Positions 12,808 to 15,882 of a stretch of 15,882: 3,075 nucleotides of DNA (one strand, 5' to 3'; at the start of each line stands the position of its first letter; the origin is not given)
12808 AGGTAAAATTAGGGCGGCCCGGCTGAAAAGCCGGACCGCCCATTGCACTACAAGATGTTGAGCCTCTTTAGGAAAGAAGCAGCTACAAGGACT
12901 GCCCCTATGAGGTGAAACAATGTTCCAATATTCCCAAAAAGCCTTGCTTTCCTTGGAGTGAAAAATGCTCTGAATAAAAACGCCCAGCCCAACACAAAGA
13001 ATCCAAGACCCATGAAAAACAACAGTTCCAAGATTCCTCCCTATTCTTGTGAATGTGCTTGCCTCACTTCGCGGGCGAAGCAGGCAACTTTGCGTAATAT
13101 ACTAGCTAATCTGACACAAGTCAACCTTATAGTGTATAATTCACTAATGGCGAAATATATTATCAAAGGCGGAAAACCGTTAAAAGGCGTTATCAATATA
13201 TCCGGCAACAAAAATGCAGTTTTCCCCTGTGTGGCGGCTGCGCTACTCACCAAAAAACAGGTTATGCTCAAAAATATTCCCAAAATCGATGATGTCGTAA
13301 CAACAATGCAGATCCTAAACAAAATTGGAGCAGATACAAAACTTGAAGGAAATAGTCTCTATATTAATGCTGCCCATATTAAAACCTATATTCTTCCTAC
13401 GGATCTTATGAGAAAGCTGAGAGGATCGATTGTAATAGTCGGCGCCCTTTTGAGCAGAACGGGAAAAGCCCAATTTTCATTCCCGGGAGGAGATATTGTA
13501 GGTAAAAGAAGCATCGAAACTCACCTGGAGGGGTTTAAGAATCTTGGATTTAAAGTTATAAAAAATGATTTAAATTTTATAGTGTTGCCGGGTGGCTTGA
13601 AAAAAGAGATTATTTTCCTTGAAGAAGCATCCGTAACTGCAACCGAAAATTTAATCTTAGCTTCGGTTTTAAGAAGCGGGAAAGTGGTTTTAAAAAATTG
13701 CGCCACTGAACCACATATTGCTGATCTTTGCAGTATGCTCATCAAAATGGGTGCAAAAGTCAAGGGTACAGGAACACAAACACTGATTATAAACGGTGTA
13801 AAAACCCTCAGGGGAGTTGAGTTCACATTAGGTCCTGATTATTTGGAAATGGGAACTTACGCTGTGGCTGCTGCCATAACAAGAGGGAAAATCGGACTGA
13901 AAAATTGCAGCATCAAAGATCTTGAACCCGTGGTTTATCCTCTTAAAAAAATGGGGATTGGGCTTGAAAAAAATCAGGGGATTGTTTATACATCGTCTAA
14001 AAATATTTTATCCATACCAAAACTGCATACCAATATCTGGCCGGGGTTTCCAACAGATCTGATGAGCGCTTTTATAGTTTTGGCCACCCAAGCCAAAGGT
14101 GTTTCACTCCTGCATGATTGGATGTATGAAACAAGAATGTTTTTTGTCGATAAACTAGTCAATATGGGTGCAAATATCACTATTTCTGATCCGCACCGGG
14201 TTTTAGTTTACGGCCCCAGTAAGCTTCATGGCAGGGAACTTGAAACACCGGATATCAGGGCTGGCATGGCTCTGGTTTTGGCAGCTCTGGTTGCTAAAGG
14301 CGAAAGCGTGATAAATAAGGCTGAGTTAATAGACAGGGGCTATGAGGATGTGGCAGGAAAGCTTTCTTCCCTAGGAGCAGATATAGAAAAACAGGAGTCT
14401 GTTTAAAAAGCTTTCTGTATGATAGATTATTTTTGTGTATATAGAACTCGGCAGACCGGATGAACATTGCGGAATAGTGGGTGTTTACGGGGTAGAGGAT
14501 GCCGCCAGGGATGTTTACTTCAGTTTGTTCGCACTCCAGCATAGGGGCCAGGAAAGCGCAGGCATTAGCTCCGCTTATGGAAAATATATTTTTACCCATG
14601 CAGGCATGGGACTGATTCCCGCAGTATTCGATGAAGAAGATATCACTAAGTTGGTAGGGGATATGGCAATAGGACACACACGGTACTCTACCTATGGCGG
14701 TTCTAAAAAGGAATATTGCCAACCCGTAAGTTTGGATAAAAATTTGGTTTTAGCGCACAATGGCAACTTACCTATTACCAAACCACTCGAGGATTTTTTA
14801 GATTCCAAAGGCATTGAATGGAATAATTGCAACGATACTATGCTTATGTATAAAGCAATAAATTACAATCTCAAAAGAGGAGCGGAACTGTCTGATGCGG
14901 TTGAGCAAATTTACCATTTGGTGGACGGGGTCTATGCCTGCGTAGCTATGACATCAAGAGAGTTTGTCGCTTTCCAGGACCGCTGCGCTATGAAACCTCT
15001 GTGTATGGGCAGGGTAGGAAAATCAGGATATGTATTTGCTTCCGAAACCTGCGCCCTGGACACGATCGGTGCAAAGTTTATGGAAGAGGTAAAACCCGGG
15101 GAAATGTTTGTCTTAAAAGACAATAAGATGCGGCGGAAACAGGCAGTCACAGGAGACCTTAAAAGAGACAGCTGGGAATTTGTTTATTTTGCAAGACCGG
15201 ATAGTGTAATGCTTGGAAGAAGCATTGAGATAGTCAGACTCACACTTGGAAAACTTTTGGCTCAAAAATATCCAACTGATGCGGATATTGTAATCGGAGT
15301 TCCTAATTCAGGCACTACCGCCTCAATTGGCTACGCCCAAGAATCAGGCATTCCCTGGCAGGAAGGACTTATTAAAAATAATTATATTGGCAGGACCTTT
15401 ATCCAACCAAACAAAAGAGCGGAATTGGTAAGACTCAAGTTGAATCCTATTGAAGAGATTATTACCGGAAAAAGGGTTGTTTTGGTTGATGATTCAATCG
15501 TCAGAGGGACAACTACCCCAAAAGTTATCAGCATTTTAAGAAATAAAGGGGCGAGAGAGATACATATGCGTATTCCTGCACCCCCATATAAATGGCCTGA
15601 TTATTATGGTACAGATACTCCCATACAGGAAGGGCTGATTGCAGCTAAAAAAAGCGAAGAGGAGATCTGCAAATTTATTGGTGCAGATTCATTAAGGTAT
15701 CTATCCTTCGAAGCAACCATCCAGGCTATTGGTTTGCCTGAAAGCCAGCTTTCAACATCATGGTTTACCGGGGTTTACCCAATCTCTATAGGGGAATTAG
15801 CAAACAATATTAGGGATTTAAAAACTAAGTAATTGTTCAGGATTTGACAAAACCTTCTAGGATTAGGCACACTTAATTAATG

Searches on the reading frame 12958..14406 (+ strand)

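Call 6: search_protein_families(library=pfam, proteins=[window:12958-14406:+], max_evalue=1)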
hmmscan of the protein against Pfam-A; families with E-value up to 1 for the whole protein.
window:12958-14406:+ (482 aa): 1 family
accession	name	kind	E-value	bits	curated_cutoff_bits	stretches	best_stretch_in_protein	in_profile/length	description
PF00275.25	EPSP_synthase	-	2.4e-73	247.7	22.8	1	70-469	2-417/417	EPSP synthase (3-phosphoshikimate 1-carboxyvinyltransferase)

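Call 69: search_protein_families(library=ncbifam, proteins=[window:12958-14406:+], max_evalue=0.00001)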
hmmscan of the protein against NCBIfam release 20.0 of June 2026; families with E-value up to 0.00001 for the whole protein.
window:12958-14406:+ (482 aa): 5 families
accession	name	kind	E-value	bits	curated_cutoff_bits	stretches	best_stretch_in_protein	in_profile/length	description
TIGR01072.1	murA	equivalog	5e-144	480.1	392.7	1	64-478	1-416/416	UDP-N-acetylglucosamine 1-carboxyvinyltransferase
NF006873.0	PRK09369.1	subfamily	1.7e-142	475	297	1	64-479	1-417/419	UDP-N-acetylglucosamine 1-carboxyvinyltransferase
NF009470.0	PRK12830.1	equivalog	5.8e-112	374.5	552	1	64-480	1-416/417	UDP-N-acetylglucosamine 1-carboxyvinyltransferase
TIGR01356.1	aroA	equivalog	7.9e-27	94.1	287.25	1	77-462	1-402/415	3-phosphoshikimate 1-carboxyvinyltransferase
NF011381.1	PRK14806.1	equivalog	2.6e-09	35.9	902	1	39-333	276-575/733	bifunctional prephenate dehydrogenase/3-phosphoshikimate 1-carboxyvinyltransferase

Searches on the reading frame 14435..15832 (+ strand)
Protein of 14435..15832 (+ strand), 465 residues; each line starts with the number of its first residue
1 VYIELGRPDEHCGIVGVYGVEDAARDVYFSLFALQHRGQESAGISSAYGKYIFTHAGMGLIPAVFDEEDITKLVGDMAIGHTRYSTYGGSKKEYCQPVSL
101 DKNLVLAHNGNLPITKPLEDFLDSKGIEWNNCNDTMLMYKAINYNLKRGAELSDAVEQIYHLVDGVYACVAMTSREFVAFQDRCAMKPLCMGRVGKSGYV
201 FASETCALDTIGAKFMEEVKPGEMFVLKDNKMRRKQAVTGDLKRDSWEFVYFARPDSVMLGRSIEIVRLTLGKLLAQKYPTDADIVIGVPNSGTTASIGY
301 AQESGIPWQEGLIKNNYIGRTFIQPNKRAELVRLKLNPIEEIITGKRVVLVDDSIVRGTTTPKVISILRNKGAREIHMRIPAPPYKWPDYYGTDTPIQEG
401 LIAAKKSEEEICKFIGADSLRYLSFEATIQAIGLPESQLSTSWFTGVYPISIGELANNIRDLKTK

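Call 6: search_protein_families(library=pfam, proteins=[window:14435-15832:+], max_evalue=1)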
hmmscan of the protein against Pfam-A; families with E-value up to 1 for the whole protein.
window:14435-15832:+ (465 aa): 5 families
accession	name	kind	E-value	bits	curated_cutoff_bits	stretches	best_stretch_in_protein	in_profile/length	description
PF13522.11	GATase_6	-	1.2e-13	51.7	27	1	75-204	10-130/130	Glutamine amidotransferase domain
PF13537.11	GATase_7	-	1.6e-11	44.7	25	1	92-208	10-121/123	Glutamine amidotransferase domain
PF00156.33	Pribosyltran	-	8.7e-08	32.1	26.3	1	272-378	20-120/158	Phosphoribosyl transferase domain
PF13230.11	GATase_4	-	0.048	13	23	1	26-117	14-116/272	Glutamine amidotransferases class-II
PF00310.26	GATase_2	-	0.14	11.3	19.9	0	72-112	200-235/420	Glutamine amidotransferases class-II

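Call 69: search_protein_families(library=ncbifam, proteins=[window:14435-15832:+], max_evalue=0.00001)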
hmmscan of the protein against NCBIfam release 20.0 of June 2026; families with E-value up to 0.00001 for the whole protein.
window:14435-15832:+ (465 aa): 4 families
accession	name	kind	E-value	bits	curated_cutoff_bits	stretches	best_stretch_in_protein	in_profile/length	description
TIGR01134.1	purF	equivalog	7.1e-130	434.2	350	1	12-449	1-432/432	amidophosphoribosyltransferase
NF001484.0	PRK00331.1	subfamily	1.4e-25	89.8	381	1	12-238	2-227/601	isomerizing glutamine--fructose-6-phosphate transaminase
TIGR01135.1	glmS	equivalog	6e-25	87.8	418.05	1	12-233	1-221/607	glutamine--fructose-6-phosphate transaminase (isomerizing)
TIGR01536.1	asn_synth_AEB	equivalog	2.7e-13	49.8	267.1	1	12-221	1-178/517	asparagine synthase (glutamine-hydrolyzing)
